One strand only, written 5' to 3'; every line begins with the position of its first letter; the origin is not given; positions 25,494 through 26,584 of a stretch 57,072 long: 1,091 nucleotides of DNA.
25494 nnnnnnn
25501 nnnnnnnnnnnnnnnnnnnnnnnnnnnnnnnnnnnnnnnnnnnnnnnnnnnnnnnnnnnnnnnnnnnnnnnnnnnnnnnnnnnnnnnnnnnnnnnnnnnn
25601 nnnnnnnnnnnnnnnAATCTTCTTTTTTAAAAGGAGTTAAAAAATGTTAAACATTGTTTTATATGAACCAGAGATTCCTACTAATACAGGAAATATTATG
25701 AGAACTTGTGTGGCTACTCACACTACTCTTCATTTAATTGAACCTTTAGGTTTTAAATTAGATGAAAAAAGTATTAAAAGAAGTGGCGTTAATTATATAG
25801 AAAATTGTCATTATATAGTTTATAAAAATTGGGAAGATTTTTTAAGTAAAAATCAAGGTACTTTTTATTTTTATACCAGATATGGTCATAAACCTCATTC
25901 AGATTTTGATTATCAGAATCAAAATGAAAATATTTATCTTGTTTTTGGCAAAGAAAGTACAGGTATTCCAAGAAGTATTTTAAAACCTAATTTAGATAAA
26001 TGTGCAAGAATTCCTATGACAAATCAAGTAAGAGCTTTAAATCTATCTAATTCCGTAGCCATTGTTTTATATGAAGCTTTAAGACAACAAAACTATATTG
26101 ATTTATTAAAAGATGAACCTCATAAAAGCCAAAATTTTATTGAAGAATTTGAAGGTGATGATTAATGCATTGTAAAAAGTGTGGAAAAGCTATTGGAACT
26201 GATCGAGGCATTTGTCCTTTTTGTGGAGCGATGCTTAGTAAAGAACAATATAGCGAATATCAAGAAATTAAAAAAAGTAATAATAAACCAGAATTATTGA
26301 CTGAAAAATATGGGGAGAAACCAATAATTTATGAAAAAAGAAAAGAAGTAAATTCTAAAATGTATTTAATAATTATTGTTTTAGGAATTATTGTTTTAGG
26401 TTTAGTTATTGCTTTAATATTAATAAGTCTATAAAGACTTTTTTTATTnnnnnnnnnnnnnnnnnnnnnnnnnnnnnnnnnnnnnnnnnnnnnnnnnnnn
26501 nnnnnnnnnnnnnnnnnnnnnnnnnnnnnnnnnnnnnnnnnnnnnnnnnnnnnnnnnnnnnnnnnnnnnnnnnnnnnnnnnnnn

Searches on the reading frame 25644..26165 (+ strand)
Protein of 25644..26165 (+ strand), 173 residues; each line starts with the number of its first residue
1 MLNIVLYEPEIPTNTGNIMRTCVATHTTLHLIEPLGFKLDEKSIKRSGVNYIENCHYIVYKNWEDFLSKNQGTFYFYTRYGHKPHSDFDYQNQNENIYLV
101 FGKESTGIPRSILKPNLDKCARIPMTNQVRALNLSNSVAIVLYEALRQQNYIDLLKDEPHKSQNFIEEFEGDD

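Call 6: search_protein_families(library=pfam, proteins=[window:25644-26165:+])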
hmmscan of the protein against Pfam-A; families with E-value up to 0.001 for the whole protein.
window:25644-26165:+ (173 aa): 1 family
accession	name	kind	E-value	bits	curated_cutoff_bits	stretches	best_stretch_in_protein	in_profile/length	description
PF00588.24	SpoU_methylase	-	1.6e-32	113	29.7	1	2-143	2-142/142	SpoU rRNA Methylase family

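Call 51: find_encoding_contigs(protein=window:25644-26165:+, flank=4000, max_places=10)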
Protein window:25644-26165:+ (173 aa): no gene with exactly this product is on record in the collection.

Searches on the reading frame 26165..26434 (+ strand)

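Call 6: search_protein_families(library=pfam, proteins=[window:26165-26434:+])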
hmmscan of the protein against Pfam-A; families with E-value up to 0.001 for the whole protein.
window:26165-26434:+ (89 aa): 1 family
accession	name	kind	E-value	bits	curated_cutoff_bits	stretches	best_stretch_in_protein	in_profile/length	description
PF13240.11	Zn_Ribbon_1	-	0.00016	21.8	25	1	2-24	1-23/23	zinc-ribbon domain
